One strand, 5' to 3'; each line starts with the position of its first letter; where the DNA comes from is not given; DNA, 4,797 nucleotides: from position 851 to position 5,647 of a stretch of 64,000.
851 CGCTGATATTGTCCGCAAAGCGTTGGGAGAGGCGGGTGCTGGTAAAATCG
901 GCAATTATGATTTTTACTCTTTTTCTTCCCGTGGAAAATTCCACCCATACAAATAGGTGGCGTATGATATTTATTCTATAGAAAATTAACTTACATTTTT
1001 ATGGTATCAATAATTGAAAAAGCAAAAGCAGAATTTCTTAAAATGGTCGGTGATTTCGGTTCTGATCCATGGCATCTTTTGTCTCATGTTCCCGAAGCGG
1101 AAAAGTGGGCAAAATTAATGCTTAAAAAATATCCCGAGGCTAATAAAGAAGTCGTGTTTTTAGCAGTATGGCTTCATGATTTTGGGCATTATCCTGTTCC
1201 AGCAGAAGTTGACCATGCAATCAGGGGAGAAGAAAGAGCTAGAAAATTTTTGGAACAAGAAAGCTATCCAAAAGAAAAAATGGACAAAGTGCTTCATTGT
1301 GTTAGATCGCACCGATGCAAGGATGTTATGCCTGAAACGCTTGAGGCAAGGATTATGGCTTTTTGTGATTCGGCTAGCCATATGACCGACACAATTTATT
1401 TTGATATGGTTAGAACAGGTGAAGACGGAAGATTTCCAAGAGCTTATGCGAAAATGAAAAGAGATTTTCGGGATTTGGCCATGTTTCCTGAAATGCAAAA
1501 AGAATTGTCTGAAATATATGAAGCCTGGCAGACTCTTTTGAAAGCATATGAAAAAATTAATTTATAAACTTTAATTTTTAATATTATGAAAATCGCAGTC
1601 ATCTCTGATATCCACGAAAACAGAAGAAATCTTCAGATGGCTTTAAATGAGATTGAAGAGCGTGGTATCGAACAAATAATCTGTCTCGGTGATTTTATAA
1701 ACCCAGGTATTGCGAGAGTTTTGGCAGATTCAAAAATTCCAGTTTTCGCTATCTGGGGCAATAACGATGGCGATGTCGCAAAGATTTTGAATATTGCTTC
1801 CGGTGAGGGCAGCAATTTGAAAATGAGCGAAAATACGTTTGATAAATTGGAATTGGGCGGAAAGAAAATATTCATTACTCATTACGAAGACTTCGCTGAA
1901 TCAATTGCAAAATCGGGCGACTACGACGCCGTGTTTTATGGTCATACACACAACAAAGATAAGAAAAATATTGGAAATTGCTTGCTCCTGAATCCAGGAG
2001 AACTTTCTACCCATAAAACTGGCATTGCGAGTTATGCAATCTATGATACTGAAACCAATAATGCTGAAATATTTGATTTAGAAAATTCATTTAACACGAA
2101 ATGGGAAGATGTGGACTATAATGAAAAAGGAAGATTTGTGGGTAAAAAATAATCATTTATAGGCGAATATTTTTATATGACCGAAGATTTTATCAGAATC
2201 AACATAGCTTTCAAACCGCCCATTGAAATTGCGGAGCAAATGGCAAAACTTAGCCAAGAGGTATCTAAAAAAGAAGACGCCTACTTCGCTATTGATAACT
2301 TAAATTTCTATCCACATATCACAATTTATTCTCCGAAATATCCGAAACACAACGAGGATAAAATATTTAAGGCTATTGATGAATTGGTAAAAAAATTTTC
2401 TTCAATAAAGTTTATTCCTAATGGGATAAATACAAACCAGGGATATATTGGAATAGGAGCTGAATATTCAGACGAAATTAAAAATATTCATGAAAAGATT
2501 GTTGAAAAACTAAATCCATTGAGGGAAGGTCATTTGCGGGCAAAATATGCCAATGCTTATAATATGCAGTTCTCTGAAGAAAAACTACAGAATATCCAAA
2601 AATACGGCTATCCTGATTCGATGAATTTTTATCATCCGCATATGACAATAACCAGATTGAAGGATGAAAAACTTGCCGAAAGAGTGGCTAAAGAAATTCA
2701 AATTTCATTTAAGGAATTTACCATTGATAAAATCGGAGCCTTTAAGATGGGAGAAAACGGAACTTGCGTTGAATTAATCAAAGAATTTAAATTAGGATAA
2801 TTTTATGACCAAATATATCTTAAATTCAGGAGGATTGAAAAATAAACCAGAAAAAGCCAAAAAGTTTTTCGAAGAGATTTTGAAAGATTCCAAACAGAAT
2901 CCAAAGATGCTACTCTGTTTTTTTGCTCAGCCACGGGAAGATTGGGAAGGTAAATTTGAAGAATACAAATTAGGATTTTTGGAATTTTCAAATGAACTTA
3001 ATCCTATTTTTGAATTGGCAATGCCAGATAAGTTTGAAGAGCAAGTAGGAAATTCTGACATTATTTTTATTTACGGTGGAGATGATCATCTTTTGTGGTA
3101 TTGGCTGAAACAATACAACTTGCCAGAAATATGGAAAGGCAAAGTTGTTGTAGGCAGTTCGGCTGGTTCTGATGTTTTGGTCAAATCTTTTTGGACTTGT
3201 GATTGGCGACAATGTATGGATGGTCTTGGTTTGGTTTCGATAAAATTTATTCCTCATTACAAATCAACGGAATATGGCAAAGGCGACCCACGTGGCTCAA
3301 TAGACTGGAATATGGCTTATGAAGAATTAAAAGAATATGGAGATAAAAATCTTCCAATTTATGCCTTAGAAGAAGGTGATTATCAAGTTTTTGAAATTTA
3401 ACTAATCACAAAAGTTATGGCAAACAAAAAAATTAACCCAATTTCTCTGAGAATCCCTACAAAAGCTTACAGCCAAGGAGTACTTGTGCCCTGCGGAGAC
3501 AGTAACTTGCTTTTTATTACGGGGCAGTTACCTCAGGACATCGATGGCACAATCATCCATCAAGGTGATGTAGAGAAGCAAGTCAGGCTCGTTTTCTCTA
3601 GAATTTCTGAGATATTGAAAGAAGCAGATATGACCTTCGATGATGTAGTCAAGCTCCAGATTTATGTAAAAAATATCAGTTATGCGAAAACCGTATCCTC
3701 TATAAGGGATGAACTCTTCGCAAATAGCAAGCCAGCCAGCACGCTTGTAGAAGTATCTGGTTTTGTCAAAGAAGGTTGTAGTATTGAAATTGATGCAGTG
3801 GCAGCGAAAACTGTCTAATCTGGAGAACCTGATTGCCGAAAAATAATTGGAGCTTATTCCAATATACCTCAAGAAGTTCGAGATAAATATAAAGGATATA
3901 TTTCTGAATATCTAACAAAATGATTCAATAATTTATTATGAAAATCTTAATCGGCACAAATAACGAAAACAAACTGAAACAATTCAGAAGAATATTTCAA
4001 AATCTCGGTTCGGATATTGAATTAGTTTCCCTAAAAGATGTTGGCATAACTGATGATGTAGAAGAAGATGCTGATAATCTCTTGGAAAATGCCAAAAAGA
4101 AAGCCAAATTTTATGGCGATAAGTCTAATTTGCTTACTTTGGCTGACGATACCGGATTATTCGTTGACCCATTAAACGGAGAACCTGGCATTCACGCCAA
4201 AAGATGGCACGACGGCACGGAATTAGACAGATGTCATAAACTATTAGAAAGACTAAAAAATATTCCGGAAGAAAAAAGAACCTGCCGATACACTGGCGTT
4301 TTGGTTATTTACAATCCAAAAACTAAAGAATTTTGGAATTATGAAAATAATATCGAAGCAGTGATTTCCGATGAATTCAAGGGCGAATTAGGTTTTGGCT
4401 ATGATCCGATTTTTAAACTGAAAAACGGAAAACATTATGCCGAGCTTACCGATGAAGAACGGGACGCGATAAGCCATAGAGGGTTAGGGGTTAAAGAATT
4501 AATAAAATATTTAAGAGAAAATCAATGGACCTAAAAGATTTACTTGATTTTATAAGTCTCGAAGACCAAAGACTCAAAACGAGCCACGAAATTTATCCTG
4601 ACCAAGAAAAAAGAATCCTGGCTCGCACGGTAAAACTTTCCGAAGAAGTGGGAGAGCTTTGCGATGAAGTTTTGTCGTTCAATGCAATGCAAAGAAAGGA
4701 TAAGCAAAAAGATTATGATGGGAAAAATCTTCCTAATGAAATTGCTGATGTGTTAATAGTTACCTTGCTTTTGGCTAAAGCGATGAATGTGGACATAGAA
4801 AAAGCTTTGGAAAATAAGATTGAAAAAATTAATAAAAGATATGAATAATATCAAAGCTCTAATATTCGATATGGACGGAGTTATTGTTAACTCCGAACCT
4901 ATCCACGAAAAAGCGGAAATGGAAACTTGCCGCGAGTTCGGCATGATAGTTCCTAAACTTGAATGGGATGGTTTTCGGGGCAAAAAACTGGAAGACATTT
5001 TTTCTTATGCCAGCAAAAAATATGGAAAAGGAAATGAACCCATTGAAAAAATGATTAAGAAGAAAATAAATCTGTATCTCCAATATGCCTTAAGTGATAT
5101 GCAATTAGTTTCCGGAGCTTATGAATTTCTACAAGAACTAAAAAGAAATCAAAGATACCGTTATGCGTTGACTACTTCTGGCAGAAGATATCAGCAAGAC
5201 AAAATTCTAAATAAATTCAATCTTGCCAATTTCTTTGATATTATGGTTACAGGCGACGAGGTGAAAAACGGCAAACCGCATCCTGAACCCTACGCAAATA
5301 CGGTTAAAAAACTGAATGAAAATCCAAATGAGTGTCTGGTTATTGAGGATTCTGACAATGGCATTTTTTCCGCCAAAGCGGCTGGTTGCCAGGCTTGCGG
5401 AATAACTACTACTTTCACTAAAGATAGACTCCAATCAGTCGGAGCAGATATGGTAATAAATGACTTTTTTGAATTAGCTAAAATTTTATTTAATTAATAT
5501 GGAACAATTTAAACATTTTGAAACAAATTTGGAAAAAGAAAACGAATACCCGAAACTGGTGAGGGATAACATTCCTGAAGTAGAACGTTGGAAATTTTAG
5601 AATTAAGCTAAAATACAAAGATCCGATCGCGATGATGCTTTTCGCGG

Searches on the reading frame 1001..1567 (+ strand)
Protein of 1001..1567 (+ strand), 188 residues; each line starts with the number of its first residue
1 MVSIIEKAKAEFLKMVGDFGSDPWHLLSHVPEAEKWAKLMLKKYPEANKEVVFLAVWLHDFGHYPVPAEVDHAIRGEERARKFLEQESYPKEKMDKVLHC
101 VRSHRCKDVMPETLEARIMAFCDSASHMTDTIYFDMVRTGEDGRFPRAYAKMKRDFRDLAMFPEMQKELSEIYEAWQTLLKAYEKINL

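Call 93: search_protein_families(library=pfam, proteins=[window:1001-1567:+], max_evalue=0.001)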
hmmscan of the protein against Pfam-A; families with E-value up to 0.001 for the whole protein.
window:1001-1567:+ (188 aa): 1 family
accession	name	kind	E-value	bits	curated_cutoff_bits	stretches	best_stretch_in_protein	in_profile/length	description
PF01966.28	HD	-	1.4e-11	45.1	22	1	28-125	3-113/116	HD domain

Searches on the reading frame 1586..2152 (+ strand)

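Call 93: search_protein_families(library=pfam, proteins=[window:1586-2152:+], max_evalue=0.001)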
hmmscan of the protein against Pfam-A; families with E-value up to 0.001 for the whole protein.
window:1586-2152:+ (188 aa): 3 families
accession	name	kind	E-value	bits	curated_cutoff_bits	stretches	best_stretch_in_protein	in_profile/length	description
PF12850.12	Metallophos_2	-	1.3e-32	113.4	27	1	1-157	1-153/154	Calcineurin-like phosphoesterase superfamily domain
PF00149.33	Metallophos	-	4.3e-16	60.3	21.5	1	1-122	1-189/191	Calcineurin-like phosphoesterase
PF14582.11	Metallophos_3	-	4.1e-07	30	28.2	0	100-158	198-252/259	Metallophosphoesterase, calcineurin superfamily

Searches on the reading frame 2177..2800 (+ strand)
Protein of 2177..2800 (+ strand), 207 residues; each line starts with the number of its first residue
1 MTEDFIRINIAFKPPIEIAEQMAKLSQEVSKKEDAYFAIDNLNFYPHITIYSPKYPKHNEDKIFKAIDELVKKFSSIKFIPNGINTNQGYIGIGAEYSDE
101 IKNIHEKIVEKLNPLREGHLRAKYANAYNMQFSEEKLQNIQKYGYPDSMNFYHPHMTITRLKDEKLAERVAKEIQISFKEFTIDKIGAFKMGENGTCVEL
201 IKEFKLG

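Call 93: search_protein_families(library=pfam, proteins=[window:2177-2800:+], max_evalue=0.001)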
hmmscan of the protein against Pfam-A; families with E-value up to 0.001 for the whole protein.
window:2177-2800:+ (207 aa): 3 families
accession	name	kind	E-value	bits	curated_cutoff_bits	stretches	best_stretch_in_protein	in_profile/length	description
PF06299.18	DUF1045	-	7e-12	46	24.3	1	57-182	11-137/159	Protein of unknown function (DUF1045)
PF02834.22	LigT_PEase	-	6.5e-09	36.3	23.3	1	152-191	33-79/87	LigT like Phosphoesterase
PF13563.12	2_5_RNA_ligase2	-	3.8e-08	33.9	27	1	15-188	2-145/152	2'-5' RNA ligase superfamily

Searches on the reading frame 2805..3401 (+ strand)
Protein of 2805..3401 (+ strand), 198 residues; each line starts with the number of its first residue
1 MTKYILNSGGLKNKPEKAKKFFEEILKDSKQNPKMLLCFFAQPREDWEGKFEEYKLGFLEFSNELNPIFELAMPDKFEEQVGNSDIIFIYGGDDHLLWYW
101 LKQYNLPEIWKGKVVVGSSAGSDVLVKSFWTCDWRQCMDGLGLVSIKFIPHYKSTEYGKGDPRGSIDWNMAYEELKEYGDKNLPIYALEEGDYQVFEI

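Call 93: search_protein_families(library=pfam, proteins=[window:2805-3401:+], max_evalue=0.001)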
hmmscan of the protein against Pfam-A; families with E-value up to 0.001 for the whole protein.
window:2805-3401:+ (198 aa): 1 family
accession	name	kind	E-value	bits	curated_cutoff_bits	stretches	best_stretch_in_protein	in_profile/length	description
PF03575.23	Peptidase_S51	-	4.7e-12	46.4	23.9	1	6-191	3-193/206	Peptidase family S51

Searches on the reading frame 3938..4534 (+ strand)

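Call 93: search_protein_families(library=pfam, proteins=[window:3938-4534:+], max_evalue=0.001)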
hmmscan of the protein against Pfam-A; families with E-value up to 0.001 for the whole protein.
window:3938-4534:+ (198 aa): 1 family
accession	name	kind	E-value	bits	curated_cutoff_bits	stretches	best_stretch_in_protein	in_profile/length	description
PF01725.21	Ham1p_like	-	3.6e-46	157.9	22.5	1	3-190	1-185/186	Ham1 family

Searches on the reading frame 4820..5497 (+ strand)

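Call 93: search_protein_families(library=pfam, proteins=[window:4820-5497:+], max_evalue=0.001)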
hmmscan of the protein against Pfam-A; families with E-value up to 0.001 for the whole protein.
window:4820-5497:+ (225 aa): 3 families
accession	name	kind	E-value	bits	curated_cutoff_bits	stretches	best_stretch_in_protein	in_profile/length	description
PF13419.12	HAD_2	-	2.9e-37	128.9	23.8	1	14-194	1-177/178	Haloacid dehalogenase-like hydrolase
PF00702.32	Hydrolase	-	2.6e-28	100.2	26.4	1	11-189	1-191/191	haloacid dehalogenase-like hydrolase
PF13242.12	Hydrolase_like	-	2.5e-06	27.7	22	1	151-216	3-72/75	HAD-hyrolase-like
